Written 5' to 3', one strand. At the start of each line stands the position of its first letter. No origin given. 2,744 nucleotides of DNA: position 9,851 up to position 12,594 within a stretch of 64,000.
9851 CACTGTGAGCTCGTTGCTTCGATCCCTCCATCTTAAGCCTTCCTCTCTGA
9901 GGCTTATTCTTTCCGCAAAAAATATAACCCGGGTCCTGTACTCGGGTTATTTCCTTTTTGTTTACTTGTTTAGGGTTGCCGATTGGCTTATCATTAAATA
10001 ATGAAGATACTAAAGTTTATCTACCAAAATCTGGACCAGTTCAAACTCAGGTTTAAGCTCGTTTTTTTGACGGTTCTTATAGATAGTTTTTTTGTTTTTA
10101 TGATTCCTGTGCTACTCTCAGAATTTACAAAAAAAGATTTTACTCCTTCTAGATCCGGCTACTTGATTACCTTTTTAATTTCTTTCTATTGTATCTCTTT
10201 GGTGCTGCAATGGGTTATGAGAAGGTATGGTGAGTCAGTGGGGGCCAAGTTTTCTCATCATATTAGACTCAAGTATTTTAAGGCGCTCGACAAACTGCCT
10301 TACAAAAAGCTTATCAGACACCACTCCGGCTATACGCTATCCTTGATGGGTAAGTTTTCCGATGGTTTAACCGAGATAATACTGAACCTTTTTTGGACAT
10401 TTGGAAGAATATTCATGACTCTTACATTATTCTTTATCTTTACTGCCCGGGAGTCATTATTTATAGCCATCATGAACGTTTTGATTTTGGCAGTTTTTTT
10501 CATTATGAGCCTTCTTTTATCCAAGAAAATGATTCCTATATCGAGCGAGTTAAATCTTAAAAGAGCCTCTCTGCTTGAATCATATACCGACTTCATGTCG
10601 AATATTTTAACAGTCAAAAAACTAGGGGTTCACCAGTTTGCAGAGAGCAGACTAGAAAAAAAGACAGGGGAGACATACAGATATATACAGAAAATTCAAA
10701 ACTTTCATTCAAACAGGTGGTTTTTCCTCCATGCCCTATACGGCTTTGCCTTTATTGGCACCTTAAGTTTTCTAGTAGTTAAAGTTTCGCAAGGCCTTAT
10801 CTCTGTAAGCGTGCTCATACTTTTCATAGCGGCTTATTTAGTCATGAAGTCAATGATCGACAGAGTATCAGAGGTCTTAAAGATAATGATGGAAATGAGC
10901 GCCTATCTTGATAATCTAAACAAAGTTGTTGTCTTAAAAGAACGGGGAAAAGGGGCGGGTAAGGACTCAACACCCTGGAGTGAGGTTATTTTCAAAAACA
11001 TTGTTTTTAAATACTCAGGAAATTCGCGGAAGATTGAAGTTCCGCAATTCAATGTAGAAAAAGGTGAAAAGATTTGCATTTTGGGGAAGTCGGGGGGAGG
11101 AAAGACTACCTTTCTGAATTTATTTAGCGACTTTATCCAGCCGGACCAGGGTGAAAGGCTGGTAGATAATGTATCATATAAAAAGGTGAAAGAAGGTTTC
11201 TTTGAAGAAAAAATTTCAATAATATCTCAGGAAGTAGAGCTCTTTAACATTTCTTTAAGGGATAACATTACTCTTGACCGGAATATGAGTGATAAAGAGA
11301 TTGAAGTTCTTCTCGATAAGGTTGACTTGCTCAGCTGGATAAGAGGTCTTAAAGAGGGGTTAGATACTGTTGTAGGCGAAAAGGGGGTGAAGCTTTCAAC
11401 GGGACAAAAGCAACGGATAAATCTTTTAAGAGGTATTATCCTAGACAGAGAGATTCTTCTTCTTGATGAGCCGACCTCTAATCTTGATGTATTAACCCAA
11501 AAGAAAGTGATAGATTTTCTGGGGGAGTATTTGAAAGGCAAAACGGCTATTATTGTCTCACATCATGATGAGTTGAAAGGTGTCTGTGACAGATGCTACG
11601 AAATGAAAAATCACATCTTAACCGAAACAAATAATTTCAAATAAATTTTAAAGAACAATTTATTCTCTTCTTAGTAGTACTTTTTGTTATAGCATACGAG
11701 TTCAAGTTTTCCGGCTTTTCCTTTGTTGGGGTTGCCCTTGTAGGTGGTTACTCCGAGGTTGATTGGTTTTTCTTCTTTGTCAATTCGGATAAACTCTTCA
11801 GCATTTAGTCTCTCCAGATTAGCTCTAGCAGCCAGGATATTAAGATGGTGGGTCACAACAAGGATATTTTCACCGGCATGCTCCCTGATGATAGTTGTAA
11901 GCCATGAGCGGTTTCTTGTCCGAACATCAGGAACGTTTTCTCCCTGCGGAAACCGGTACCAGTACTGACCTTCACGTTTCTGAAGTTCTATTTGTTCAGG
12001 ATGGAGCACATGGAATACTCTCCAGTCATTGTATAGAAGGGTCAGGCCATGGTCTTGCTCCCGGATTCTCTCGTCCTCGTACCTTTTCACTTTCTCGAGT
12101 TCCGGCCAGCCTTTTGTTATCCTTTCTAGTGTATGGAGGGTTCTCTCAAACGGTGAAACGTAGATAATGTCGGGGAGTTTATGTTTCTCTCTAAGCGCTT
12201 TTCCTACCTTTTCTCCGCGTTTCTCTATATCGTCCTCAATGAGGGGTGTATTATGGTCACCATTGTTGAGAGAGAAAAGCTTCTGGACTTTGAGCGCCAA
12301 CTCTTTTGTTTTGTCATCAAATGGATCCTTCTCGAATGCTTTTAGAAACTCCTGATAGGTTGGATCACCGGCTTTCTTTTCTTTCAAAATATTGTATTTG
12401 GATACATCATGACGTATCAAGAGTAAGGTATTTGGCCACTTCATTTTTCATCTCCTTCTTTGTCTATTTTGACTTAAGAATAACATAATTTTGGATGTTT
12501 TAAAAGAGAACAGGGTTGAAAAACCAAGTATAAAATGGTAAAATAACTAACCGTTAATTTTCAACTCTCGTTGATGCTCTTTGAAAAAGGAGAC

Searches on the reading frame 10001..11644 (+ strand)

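Call 32: search_protein_families(library=ncbifam, proteins=[window:10001-11644:+], max_evalue=0.00001)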
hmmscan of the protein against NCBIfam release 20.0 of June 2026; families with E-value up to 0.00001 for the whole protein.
window:10001-11644:+ (547 aa): 177 families (the best 25 are shown)
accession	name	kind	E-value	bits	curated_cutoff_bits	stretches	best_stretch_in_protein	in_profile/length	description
TIGR03375.1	type_I_sec_LssB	subfamily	2.6e-60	204.5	693.1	1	138-533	274-672/696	type I secretion system permease/ATPase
TIGR02203.1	MsbA_lipidA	equivalog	2.1e-56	191.6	602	1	11-522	9-528/572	lipid A export permease/ATP-binding protein MsbA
TIGR02868.1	CydC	equivalog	8.8e-54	183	329.05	1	85-522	85-529/530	thiol reductant ABC exporter subunit CydC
TIGR02857.1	CydD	equivalog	3.2e-52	178.2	435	1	37-533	24-527/529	thiol reductant ABC exporter subunit CydD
NF008364.0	PRK11160.1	equivalog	1.1e-51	176.2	630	1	84-544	91-556/575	heme ABC transporter ATP-binding protein/permease CydC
NF045513.1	HepA_fam_ABC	equivalog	2.3e-50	171.7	725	1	55-522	96-568/610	heterocyst formation ABC transporter subunit HepA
NF010178.0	PRK13657.1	equivalog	2.4e-50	171.6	733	1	80-522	83-529/588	glucan ABC transporter ATP-binding protein/ permease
TIGR02204.1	MsbA_rel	hypoth_equivalog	1.9e-48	165.5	780.4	1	2-532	4-544/576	ABC transporter, permease/ATP-binding protein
NF050066.1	LPSTprtrPglK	equivalog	6.7e-47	160.1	1000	1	54-537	74-557/558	BC-type lipopolysaccharide transporter PglK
NF045998.1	cleave_ABC_plasm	equivalog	9.7e-45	153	500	1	12-523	149-661/673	Mbov_0121 family peptidase domain-containing ABC transporter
TIGR03796.1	NHLM_micro_ABC1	equivalog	7.7e-44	150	853.3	1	4-522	142-671/710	NHLP family bacteriocin export ABC transporter peptidase/permease/ATPase subunit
NF008381.0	PRK11176.1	equivalog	2e-41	142.1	867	1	23-522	36-538/582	lipid A ABC transporter ATP-binding protein/permease MsbA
TIGR01193.1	bacteriocin_ABC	subfamily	3e-41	141.8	523.85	1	53-542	196-688/708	peptide cleavage/export ABC transporter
NF008379.0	PRK11174.1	equivalog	6.2e-40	137.4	684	1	247-546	268-567/588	heme ABC transporter permease/ATP-binding protein CydD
TIGR00958.1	3a01208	subfamily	9.5e-40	136.5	874.6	1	2-545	151-696/711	antigen peptide transporter 2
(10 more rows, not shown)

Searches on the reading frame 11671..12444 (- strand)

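Call 32: search_protein_families(library=ncbifam, proteins=[window:11671-12444:-], max_evalue=0.00001)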
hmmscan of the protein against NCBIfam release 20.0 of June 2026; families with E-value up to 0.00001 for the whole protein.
window:11671-12444:- (257 aa): 5 families
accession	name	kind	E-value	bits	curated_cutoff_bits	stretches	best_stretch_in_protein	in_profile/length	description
NF045917.1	PhserinePhPspA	equivalog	1.3e-13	51.1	350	1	70-218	25-169/211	phosphoserine phosphatase PspA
TIGR03162.1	ribazole_cobC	equivalog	7.2e-12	45.1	162.9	1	74-223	25-168/176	alpha-ribazole phosphatase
NF009994.0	PRK13463.1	equivalog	1.8e-07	31.1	277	1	62-200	23-152/203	phosphoserine phosphatase 1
NF002339.0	PRK01295.1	equivalog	3e-06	26.8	316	0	68-221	29-180/206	2,3-bisphosphoglycerate-dependent phosphoglycerate mutase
NF005567.0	PRK07238.1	equivalog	8.8e-06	25.3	326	0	50-203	189-330/378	bifunctional RNase H/acid phosphatase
